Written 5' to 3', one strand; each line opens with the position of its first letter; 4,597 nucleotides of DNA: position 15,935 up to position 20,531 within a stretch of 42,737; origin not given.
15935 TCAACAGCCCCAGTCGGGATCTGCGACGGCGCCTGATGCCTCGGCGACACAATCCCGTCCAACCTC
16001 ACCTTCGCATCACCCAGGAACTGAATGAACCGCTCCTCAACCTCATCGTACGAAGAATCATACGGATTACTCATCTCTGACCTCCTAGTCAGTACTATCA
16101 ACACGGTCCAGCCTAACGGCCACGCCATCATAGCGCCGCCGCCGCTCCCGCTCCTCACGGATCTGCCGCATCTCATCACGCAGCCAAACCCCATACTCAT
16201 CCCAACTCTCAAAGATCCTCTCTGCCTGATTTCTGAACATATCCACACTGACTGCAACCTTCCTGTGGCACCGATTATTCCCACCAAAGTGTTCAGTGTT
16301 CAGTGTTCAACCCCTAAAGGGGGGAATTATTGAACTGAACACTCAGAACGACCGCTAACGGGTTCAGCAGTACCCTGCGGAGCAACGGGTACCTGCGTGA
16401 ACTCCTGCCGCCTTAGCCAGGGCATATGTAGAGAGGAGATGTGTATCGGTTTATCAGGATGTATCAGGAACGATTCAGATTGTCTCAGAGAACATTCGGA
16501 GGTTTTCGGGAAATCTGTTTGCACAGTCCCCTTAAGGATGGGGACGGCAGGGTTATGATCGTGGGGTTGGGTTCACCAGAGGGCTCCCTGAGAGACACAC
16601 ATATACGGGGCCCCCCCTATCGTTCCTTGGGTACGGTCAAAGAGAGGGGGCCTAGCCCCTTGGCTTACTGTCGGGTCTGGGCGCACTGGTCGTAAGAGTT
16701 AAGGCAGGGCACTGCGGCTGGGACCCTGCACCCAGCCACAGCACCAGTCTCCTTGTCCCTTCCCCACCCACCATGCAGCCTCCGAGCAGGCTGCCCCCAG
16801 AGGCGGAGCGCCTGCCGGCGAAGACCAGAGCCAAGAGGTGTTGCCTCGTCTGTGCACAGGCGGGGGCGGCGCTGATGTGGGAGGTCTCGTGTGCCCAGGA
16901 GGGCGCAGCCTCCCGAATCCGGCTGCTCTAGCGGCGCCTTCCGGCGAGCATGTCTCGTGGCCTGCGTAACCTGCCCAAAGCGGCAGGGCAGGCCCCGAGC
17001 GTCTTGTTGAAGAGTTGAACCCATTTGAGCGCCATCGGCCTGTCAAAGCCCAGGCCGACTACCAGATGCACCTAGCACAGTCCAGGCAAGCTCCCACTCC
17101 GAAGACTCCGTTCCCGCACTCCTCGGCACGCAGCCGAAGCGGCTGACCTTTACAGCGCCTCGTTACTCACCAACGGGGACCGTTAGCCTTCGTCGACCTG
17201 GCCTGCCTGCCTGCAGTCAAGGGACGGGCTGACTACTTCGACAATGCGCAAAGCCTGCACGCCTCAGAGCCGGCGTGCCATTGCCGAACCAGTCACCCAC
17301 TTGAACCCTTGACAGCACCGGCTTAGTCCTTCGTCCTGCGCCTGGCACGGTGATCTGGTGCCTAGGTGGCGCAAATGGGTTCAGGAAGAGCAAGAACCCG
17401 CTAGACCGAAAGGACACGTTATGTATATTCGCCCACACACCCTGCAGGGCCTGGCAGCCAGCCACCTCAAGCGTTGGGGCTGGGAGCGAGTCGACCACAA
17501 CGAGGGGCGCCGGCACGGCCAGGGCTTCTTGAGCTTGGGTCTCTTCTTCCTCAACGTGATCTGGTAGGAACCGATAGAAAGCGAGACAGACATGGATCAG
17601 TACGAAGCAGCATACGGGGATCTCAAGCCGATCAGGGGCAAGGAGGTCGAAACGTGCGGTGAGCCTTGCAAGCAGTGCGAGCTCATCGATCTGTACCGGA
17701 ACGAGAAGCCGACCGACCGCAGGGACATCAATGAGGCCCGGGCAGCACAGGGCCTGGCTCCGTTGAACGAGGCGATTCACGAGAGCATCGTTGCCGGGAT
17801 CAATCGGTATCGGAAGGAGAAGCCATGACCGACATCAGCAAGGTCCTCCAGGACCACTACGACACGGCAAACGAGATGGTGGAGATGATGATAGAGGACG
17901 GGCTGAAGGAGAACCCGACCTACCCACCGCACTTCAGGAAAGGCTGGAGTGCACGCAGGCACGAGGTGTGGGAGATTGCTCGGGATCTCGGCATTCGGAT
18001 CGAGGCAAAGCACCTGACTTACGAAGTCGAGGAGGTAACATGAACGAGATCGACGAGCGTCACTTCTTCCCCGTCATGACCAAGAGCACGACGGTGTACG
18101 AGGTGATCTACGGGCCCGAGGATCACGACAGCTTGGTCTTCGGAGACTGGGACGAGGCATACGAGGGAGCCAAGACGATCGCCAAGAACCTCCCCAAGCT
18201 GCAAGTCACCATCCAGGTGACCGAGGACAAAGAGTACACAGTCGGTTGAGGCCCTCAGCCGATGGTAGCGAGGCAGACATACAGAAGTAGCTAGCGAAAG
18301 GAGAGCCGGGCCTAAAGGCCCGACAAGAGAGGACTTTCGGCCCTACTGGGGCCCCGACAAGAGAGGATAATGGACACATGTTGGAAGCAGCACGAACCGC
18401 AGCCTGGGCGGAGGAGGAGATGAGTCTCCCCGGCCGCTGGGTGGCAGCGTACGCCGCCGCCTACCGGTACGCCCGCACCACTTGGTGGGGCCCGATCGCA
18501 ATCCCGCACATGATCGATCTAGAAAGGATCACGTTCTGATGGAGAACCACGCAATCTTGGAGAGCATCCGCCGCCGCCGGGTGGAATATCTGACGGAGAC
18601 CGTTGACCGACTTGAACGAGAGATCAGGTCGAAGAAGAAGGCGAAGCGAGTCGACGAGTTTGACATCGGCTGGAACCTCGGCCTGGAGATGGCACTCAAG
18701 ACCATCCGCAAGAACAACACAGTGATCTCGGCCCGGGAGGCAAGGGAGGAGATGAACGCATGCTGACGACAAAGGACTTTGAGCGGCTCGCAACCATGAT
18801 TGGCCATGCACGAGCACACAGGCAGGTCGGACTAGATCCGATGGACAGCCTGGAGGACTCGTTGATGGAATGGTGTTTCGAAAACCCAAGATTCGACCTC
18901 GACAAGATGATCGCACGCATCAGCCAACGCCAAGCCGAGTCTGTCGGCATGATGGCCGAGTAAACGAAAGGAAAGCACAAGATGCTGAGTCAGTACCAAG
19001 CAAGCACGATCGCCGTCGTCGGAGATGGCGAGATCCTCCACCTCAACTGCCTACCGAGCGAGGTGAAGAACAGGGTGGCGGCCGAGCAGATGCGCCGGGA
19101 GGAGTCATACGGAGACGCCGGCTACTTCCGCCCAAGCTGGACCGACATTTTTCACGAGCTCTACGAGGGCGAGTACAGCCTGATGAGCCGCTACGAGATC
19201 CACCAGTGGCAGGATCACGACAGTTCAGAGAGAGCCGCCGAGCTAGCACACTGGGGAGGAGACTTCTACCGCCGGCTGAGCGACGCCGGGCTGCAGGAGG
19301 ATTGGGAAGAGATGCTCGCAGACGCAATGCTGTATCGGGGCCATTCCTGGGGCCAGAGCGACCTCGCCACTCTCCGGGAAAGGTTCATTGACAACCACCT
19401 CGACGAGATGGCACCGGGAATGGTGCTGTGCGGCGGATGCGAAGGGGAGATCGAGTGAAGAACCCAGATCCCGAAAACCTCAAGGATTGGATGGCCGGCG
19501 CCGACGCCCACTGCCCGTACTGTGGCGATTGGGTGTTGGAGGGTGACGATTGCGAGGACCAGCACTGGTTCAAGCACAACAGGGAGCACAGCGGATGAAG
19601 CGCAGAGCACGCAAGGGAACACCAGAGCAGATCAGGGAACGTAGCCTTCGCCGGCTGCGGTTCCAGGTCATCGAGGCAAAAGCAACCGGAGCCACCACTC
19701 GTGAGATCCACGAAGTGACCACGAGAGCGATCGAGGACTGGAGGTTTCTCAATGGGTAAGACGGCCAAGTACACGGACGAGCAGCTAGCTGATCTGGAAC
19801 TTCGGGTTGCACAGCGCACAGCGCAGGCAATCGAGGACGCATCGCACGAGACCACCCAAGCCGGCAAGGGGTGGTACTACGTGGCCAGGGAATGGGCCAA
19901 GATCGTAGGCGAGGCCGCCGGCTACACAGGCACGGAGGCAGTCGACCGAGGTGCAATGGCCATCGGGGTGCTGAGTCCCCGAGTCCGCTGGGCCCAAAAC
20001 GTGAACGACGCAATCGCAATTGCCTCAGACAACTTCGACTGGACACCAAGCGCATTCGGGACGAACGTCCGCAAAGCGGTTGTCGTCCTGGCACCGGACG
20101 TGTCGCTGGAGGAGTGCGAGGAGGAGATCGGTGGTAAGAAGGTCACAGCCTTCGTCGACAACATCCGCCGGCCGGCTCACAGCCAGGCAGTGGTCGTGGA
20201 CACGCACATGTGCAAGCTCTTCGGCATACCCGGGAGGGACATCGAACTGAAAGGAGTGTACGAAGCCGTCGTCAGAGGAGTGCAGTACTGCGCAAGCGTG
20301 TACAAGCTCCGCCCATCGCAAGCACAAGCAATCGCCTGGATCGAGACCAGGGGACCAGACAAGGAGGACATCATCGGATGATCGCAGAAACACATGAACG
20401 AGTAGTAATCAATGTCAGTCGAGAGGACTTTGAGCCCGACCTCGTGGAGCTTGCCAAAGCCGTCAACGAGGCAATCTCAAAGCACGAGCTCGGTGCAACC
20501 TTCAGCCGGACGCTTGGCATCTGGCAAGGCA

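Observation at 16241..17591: A 1.3-kb ORF-free, hairpin-dense hub lies between the divergent arms, as a candidate large structured RNA or origin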

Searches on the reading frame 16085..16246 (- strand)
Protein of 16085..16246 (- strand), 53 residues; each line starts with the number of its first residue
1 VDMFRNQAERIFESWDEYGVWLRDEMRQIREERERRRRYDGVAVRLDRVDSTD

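Call 14: search_protein_families(library=phrogs, proteins=[window:16085-16246:-], max_evalue=0.01)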
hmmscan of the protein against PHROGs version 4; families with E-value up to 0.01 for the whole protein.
window:16085-16246:- (53 aa): 0 families

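Call 58: find_encoding_contigs(protein=window:16085-16246:-, flank=10000, max_places=10)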
Protein window:16085-16246:- (53 aa): 1 contig read that carries it; 1 place shown.
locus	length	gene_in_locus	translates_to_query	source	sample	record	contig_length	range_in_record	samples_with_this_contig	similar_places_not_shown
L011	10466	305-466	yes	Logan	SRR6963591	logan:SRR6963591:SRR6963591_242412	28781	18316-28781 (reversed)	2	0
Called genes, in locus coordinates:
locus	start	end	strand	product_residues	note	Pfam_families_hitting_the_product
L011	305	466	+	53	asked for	-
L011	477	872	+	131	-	-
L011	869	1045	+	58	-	-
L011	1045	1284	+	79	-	-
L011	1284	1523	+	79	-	-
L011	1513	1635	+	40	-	-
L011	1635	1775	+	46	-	-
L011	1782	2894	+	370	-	PF13481:AAA_25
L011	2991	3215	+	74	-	-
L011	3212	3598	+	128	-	-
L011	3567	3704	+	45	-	-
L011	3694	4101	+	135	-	PF18909:dGTP_diPhyd_N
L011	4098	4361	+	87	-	-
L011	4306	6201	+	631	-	-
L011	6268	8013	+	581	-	-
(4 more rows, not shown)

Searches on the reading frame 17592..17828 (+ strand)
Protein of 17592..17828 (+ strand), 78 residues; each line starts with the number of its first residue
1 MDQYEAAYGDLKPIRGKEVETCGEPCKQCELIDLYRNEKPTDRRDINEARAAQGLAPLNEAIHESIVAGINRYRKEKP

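Call 14: search_protein_families(library=phrogs, proteins=[window:17592-17828:+], max_evalue=0.01)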
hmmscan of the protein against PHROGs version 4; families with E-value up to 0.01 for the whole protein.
window:17592-17828:+ (78 aa): 0 families

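Call 18: find_related_loci(query=window:17592-17828:+, collection=viral_contigs, flank=6000)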
Query window:17592-17828:+ (78 aa) in viral_contigs; peptide patterns used: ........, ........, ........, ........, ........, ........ (x = any residue, [..] = any of these).
19 stretches matched a pattern, but none encodes a relative of the query by tblastn (E <= 1e-3).

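Call 57: find_encoding_contigs(protein=window:17592-17828:+, flank=10000, max_places=10)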
Protein window:17592-17828:+ (78 aa): 4 contigs read that carry it; 3 places shown.
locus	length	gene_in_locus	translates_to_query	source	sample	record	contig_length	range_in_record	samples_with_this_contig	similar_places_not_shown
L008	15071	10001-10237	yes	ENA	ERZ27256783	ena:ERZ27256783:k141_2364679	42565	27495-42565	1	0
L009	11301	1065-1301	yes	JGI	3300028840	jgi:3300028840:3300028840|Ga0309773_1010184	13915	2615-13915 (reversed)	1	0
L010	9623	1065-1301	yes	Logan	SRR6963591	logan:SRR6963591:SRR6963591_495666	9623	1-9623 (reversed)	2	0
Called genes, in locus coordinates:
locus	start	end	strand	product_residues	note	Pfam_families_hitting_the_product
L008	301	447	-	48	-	-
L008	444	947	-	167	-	-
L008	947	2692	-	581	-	-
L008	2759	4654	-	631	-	-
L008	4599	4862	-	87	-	-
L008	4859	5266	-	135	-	PF18909:dGTP_diPhyd_N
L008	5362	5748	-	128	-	-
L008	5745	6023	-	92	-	-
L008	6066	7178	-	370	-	PF13481:AAA_25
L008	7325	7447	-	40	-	-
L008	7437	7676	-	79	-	-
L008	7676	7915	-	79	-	-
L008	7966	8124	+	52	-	-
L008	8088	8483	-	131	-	-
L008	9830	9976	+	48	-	-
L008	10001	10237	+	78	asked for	-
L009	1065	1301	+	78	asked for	-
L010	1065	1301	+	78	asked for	-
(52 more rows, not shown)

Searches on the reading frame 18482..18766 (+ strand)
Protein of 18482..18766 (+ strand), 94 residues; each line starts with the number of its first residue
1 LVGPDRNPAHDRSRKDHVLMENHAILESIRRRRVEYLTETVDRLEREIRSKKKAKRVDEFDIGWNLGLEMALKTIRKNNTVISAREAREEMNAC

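Call 14: search_protein_families(library=phrogs, proteins=[window:18482-18766:+], max_evalue=0.01)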
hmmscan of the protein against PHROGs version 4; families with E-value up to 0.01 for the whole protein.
window:18482-18766:+ (94 aa): 1 family
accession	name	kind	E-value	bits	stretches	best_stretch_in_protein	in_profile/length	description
phrog_13778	-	moron, auxiliary metabolic gene and host takeover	0.0064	17.8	1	45-79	10-44/123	ABC transporter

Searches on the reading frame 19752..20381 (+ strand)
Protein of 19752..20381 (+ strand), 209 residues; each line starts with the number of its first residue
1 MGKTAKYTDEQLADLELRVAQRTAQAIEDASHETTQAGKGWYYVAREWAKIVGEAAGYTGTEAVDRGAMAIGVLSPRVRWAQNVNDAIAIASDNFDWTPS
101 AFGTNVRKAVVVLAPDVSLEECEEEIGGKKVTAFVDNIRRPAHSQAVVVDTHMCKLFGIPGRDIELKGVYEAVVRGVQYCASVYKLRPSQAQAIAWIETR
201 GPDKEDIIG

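Call 14: search_protein_families(library=phrogs, proteins=[window:19752-20381:+], max_evalue=0.01)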
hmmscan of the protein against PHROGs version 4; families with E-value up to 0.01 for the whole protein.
window:19752-20381:+ (209 aa): 1 family
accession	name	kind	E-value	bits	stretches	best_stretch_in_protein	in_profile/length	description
phrog_3842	-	unknown function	3.3e-26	93.5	1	19-201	18-202/206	-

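Call 47: search_protein_families(library=pfam, proteins=[window:19752-20381:+], max_evalue=0.01)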
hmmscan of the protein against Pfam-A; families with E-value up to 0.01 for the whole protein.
window:19752-20381:+ (209 aa): 1 family
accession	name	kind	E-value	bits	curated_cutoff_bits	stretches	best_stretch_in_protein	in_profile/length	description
PF23802.1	DUF7178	-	1.4e-27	97.3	27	1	18-200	14-190/193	Family of unknown function (DUF7178)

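Call 64: find_homologous_proteins(query=window:19752-20381:+, max_evalue=1e-10)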
Query window:19752-20381:+ (209 aa): 4 proteins with E <= 1e-10 among 452 candidates.
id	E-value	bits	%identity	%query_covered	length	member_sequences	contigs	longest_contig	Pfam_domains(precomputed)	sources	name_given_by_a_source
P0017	1.7e-134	464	100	100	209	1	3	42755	PF23802.2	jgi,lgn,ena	-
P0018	2.1e-88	313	69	98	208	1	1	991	PF23802.2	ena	-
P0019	7.7e-84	298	68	98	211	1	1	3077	PF23802.2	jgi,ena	-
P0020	4.7e-81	289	64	100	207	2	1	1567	PF23802.2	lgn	-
